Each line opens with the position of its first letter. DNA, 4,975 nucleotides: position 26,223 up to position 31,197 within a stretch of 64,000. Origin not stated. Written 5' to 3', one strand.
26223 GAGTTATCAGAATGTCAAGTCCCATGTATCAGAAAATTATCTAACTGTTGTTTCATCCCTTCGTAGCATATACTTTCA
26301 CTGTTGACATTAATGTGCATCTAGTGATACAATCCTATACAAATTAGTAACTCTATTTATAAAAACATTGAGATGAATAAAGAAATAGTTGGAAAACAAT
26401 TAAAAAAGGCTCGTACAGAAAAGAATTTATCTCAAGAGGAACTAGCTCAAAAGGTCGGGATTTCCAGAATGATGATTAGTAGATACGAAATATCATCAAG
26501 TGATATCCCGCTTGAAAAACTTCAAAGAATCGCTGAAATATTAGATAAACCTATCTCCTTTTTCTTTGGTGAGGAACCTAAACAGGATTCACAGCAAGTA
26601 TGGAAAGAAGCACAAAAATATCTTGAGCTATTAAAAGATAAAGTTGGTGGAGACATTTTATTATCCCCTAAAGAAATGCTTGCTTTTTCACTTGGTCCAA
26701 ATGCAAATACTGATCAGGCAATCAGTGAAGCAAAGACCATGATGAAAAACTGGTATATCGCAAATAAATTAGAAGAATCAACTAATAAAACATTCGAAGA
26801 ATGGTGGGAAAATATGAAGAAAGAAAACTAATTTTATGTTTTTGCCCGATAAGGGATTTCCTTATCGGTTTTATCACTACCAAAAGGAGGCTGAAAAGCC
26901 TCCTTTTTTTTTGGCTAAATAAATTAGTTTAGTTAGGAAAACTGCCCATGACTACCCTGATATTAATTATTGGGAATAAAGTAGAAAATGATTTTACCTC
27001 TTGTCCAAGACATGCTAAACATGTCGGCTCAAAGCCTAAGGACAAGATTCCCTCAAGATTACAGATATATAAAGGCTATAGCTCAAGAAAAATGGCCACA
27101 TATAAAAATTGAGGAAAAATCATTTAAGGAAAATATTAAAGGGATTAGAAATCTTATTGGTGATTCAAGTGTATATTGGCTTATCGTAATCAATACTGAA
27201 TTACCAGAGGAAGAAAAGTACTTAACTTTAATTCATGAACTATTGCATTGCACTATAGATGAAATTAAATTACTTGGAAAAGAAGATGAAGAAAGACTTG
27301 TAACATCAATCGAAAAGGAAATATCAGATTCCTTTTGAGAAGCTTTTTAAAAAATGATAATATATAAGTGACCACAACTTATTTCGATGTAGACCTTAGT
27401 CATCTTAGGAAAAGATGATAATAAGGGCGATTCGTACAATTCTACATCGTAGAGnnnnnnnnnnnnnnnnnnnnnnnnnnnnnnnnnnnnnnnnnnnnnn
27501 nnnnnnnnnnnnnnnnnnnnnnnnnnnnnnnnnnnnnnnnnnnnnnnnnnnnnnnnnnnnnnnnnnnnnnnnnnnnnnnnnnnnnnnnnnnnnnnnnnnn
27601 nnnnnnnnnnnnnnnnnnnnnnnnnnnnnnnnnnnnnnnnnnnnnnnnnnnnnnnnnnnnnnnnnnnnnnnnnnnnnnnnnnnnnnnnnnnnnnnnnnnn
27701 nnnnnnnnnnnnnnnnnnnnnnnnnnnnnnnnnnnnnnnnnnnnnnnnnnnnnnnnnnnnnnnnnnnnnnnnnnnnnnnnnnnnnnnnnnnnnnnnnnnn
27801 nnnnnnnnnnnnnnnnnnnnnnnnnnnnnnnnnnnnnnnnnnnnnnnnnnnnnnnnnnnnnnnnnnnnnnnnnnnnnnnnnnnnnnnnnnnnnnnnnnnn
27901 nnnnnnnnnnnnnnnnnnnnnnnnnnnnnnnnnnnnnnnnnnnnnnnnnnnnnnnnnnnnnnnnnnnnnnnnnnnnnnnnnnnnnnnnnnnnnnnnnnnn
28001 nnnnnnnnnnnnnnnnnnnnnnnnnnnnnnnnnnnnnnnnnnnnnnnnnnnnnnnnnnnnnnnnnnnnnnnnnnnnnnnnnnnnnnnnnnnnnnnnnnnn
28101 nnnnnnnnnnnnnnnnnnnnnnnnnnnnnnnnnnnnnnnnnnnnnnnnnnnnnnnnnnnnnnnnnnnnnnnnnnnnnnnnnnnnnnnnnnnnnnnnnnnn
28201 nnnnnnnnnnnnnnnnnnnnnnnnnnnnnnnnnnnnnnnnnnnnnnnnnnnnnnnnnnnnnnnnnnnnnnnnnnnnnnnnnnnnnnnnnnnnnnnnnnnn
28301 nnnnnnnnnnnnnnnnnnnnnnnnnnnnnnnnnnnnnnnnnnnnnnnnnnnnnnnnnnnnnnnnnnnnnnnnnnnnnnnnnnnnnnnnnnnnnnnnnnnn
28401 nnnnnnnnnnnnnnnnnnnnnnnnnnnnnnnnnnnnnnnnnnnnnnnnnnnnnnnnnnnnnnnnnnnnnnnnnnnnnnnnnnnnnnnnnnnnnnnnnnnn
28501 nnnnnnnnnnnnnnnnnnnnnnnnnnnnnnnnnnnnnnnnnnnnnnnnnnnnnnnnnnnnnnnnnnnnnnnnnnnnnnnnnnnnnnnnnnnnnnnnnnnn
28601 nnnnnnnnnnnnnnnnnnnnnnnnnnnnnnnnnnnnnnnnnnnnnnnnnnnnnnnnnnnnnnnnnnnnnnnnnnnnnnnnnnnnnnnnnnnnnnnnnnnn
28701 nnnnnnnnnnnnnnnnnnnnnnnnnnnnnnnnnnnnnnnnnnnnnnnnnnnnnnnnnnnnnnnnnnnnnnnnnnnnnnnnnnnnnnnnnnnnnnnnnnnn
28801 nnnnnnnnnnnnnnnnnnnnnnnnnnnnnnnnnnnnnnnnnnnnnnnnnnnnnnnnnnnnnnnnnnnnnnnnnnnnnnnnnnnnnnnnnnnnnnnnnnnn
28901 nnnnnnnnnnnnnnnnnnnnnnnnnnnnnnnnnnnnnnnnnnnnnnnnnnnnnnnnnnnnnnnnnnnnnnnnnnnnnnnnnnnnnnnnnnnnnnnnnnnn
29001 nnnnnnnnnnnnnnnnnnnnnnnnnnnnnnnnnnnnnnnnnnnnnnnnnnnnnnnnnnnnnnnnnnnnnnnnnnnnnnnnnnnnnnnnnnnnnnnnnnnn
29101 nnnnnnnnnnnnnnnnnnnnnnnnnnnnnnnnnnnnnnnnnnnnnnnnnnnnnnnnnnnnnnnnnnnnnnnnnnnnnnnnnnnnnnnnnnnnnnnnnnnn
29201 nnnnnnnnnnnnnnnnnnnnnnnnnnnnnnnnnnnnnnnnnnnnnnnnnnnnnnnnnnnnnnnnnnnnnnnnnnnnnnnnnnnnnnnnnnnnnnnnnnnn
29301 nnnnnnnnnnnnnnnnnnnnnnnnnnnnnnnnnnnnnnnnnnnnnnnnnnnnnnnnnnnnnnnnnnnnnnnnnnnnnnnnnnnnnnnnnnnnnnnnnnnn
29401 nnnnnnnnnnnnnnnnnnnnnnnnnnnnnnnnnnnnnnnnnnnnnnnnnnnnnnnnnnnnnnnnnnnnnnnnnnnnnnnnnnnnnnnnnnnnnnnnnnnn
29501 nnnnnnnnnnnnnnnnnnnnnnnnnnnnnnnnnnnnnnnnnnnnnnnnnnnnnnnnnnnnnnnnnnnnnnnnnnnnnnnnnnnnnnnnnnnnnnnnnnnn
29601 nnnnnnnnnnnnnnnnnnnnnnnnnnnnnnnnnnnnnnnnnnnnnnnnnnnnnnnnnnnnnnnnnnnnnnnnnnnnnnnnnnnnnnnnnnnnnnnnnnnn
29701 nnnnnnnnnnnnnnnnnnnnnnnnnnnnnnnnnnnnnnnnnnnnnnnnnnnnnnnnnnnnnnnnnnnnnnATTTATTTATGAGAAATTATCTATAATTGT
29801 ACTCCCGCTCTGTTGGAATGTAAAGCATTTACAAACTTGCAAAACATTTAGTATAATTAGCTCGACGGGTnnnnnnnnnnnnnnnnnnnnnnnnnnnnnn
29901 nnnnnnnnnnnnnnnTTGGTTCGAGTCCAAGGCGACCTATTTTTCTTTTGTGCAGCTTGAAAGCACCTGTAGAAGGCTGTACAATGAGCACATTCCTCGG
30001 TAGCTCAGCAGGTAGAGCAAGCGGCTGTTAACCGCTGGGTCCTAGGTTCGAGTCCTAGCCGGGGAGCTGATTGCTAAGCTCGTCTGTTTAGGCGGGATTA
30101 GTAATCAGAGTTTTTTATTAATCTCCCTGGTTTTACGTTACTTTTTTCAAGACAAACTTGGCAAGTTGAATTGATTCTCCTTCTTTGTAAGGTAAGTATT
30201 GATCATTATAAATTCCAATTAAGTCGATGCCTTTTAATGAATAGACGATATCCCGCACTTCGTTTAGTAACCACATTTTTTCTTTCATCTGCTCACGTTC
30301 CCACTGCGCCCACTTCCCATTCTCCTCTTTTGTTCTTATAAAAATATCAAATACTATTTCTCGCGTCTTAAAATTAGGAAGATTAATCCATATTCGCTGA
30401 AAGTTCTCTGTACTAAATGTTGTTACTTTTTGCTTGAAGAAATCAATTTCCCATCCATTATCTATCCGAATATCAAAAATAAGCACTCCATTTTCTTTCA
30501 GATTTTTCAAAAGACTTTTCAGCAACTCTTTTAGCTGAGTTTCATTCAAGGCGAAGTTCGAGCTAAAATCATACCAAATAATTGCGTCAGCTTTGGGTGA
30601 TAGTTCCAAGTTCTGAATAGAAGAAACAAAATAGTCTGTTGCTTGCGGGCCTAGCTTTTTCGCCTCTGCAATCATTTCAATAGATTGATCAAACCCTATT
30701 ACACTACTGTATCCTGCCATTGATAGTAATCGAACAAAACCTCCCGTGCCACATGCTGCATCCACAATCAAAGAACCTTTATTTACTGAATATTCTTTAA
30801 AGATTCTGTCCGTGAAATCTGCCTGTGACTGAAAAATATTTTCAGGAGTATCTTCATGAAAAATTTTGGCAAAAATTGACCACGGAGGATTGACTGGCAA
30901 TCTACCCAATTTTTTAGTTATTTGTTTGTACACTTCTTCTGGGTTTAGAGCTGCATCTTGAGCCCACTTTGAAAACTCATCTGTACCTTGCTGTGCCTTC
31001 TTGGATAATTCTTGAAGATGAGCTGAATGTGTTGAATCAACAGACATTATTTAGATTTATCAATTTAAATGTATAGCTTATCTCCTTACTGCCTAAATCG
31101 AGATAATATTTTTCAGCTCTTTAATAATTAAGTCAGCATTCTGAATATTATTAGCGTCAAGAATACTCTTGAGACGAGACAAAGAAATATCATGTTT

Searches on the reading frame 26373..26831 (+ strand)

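Call 63: search_protein_families(library=pfam, proteins=[window:26373-26831:+], max_evalue=0.001)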
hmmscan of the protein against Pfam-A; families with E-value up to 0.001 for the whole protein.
window:26373-26831:+ (152 aa): 5 families
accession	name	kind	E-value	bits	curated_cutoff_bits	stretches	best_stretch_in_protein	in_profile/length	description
PF01381.28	HTH_3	-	6.3e-16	58.6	23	1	10-64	1-55/55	Helix-turn-helix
PF12844.13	HTH_19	-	3.8e-08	33.6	30.2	1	7-58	1-52/64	Helix-turn-helix domain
PF13560.12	HTH_31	-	6.3e-07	30.1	27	1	7-57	3-54/64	Helix-turn-helix domain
PF13443.12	HTH_26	-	0.00016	22.3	22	1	10-58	2-51/63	Cro/C1-type HTH DNA-binding domain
PF04545.22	Sigma70_r4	-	0.00043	20.2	24.1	0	14-39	16-41/50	Sigma-70, region 4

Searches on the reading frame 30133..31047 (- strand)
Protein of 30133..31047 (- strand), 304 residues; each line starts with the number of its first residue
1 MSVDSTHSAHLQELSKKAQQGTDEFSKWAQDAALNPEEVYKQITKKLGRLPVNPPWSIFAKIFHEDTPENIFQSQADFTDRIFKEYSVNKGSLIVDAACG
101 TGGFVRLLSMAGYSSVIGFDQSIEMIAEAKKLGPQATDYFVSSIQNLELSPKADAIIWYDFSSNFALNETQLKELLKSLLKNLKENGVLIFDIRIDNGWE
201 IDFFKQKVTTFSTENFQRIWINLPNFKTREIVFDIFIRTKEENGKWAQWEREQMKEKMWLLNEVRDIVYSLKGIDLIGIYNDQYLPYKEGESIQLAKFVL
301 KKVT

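Call 63: search_protein_families(library=pfam, proteins=[window:30133-31047:-], max_evalue=0.001)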
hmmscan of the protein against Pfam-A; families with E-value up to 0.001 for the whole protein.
window:30133-31047:- (304 aa): 5 families
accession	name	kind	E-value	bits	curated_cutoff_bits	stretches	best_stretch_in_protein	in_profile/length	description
PF13649.12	Methyltransf_25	-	2.7e-10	41.2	27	1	94-187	1-97/97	Methyltransferase domain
PF08241.18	Methyltransf_11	-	1.2e-08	35.9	21.2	1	95-191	1-95/95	Methyltransferase domain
PF08242.18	Methyltransf_12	-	2e-06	28.9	30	1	96-189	2-98/98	Methyltransferase domain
PF13489.12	Methyltransf_23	-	2.5e-06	27.7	27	1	76-193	10-118/164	Methyltransferase domain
PF13847.12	Methyltransf_31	-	9.7e-06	25.8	27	1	90-191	3-109/145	Methyltransferase domain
